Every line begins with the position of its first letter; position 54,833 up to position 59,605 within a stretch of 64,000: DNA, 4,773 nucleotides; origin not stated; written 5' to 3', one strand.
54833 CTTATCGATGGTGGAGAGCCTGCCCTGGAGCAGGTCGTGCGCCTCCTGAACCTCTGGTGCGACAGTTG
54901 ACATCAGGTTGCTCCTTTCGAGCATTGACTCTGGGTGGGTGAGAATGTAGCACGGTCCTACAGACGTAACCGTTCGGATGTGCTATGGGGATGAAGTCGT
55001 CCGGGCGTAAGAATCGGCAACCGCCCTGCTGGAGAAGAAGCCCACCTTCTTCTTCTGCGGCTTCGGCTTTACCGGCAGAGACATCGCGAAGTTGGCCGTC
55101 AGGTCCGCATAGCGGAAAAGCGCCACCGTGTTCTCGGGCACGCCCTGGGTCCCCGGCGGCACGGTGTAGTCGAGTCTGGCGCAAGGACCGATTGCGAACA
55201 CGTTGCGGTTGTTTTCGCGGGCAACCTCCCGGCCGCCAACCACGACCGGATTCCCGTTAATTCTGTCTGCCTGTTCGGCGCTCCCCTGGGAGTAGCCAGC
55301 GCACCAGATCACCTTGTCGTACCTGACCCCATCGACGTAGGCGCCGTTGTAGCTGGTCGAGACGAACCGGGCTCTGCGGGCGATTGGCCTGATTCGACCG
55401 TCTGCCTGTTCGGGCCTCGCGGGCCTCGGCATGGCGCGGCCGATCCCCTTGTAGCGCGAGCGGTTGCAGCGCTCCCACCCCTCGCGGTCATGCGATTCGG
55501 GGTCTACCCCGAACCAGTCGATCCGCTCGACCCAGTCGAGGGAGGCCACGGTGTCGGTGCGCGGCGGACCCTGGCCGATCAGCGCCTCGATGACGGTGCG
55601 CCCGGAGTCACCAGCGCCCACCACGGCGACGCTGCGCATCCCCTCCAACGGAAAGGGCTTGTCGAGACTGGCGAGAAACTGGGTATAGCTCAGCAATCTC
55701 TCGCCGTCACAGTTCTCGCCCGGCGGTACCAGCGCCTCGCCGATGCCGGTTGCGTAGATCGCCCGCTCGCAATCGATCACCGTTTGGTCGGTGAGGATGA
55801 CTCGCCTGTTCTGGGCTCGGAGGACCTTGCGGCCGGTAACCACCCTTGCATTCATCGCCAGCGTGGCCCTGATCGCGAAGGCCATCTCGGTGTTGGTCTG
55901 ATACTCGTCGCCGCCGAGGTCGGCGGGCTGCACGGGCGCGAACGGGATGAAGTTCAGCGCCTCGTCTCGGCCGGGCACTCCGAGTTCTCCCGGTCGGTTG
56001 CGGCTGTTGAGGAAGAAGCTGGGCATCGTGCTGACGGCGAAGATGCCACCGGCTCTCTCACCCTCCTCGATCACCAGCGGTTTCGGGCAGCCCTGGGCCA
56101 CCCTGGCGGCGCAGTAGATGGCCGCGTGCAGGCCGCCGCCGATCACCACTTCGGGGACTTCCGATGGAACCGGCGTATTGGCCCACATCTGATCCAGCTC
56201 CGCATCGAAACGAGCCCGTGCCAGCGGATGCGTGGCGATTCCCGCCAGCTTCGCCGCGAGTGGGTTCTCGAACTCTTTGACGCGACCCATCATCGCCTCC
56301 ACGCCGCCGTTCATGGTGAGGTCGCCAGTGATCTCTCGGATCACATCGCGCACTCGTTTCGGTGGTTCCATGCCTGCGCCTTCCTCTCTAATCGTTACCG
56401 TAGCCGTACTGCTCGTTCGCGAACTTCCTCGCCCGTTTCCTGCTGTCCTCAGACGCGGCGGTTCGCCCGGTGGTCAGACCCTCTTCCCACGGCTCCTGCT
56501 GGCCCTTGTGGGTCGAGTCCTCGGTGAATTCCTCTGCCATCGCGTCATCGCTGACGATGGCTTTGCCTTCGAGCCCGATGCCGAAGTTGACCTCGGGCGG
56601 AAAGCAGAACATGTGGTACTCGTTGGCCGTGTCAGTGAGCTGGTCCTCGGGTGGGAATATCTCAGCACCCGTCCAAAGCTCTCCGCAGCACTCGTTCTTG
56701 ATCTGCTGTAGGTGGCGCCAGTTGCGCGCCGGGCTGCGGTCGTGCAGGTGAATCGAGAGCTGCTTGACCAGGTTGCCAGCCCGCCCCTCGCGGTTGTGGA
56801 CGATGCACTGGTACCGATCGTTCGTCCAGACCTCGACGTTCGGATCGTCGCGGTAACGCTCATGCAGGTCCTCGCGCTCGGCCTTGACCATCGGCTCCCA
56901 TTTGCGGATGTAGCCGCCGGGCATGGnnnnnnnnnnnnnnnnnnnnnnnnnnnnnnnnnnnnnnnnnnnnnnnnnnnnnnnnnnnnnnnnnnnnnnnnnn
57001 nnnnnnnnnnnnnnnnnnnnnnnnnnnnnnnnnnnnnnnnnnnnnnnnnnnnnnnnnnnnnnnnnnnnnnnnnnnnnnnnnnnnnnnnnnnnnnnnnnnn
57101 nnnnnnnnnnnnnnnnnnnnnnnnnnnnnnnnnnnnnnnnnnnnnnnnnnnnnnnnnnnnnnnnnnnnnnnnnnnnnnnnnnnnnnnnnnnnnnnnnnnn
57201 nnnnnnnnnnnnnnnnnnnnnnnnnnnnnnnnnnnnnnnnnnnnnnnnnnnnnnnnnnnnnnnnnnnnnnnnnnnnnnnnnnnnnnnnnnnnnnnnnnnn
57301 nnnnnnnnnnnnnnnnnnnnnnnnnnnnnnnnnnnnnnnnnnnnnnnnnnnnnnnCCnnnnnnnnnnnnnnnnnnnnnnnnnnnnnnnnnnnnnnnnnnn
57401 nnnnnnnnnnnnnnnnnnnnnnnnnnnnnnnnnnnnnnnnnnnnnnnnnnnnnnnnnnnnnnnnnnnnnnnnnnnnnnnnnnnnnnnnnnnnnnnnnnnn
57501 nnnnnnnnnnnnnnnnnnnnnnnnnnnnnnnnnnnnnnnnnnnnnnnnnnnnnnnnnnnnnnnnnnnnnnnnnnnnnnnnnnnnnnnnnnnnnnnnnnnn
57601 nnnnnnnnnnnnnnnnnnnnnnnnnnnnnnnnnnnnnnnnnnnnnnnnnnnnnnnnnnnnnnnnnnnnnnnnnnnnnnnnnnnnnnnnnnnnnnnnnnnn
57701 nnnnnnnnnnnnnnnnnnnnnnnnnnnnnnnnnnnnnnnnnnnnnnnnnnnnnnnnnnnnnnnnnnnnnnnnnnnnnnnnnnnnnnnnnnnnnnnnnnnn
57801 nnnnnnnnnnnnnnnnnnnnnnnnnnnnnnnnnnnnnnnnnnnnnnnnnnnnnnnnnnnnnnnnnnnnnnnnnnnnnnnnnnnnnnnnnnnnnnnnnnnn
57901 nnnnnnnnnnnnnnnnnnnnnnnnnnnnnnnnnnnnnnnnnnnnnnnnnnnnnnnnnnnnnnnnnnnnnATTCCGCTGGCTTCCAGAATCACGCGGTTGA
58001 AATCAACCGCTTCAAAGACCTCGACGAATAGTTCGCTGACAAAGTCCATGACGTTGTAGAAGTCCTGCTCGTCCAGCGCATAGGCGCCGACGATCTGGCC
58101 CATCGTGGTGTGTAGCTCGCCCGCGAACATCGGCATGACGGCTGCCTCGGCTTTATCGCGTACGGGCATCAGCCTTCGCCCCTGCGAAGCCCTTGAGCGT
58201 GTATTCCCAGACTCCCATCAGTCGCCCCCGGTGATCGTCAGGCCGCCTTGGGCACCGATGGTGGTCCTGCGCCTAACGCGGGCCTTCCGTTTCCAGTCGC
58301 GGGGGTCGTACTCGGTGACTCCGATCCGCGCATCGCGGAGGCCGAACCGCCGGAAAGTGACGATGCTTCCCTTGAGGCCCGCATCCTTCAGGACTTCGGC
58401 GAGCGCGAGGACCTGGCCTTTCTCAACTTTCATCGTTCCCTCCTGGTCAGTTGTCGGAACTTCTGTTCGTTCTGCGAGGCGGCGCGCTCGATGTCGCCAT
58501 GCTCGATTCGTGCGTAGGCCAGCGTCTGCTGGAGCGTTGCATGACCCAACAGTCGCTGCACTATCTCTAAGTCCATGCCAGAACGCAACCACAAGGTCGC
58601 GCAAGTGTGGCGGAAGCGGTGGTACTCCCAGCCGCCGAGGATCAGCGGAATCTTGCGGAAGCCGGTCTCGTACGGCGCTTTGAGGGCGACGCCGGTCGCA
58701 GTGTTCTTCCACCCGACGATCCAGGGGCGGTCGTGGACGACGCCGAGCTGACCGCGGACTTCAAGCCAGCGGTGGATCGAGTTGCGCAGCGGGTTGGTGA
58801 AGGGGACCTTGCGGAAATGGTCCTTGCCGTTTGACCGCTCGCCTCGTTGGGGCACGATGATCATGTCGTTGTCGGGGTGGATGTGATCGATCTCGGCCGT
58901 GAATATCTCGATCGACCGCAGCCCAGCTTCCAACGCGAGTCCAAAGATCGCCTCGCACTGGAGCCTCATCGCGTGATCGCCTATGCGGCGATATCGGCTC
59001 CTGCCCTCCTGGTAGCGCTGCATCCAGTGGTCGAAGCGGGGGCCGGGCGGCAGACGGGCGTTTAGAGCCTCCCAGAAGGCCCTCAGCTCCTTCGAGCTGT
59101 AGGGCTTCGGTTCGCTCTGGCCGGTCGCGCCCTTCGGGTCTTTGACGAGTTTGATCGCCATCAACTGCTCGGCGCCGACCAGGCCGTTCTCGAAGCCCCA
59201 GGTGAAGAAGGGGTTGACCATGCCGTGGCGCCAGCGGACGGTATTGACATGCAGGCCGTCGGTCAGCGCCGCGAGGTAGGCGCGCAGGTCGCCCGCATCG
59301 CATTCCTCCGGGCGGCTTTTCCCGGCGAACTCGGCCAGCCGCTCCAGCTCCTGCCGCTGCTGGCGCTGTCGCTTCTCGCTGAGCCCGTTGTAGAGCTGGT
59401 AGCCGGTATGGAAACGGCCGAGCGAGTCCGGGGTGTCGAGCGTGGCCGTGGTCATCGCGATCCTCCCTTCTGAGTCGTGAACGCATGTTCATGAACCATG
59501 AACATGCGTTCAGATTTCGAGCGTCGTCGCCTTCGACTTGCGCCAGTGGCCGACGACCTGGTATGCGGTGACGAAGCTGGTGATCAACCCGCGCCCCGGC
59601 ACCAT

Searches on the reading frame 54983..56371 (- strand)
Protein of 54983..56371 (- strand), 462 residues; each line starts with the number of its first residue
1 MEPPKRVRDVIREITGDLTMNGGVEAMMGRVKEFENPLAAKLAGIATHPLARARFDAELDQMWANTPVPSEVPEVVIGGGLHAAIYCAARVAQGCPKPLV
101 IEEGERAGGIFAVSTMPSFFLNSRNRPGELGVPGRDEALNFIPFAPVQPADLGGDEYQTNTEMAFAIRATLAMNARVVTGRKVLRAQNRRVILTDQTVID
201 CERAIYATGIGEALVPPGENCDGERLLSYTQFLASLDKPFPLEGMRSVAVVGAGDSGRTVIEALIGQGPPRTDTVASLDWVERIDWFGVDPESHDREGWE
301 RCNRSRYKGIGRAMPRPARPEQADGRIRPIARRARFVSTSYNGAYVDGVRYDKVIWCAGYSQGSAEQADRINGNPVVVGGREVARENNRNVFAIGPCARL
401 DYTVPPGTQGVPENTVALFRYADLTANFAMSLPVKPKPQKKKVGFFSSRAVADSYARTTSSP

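Call 24: search_protein_families(library=pfam, proteins=[window:54983-56371:-], max_evalue=0.01)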
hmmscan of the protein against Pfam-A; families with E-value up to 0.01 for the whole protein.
window:54983-56371:- (462 aa): 1 family
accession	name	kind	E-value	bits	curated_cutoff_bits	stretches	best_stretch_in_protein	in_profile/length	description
PF07992.20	Pyr_redox_2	-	5.9e-11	42.8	26.1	1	75-409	4-278/291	Pyridine nucleotide-disulphide oxidoreductase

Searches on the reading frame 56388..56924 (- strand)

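Call 24: search_protein_families(library=pfam, proteins=[window:56388-56924:-], max_evalue=0.01)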
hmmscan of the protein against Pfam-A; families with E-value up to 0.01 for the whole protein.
window:56388-56924:- (178 aa): 1 family
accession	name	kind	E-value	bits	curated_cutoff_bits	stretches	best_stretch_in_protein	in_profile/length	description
PF24746.1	DUF7694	-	1.7e-10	41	27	1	50-108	6-64/66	Domain of unknown function (DUF7694)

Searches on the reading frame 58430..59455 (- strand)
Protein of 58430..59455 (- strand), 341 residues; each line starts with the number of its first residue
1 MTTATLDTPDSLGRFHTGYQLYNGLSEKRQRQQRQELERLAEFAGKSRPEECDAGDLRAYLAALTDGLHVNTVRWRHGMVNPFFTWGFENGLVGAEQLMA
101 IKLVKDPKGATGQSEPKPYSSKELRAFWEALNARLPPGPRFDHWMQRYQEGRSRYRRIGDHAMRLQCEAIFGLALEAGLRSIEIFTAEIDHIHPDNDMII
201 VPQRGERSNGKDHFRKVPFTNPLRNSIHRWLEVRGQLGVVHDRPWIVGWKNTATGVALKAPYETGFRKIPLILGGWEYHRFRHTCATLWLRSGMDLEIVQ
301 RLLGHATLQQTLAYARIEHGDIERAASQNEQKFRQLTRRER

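Call 24: search_protein_families(library=pfam, proteins=[window:58430-59455:-], max_evalue=0.01)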
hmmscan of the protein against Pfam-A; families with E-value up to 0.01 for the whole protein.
window:58430-59455:- (341 aa): 2 families
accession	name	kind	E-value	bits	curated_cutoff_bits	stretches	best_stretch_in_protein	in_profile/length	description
PF00589.27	Phage_integrase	-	1e-16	61.6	27.1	1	166-317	23-168/172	Phage integrase family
PF13495.12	Phage_int_SAM_4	-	0.0016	19.3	27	1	24-89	13-80/85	Phage integrase, N-terminal SAM-like domain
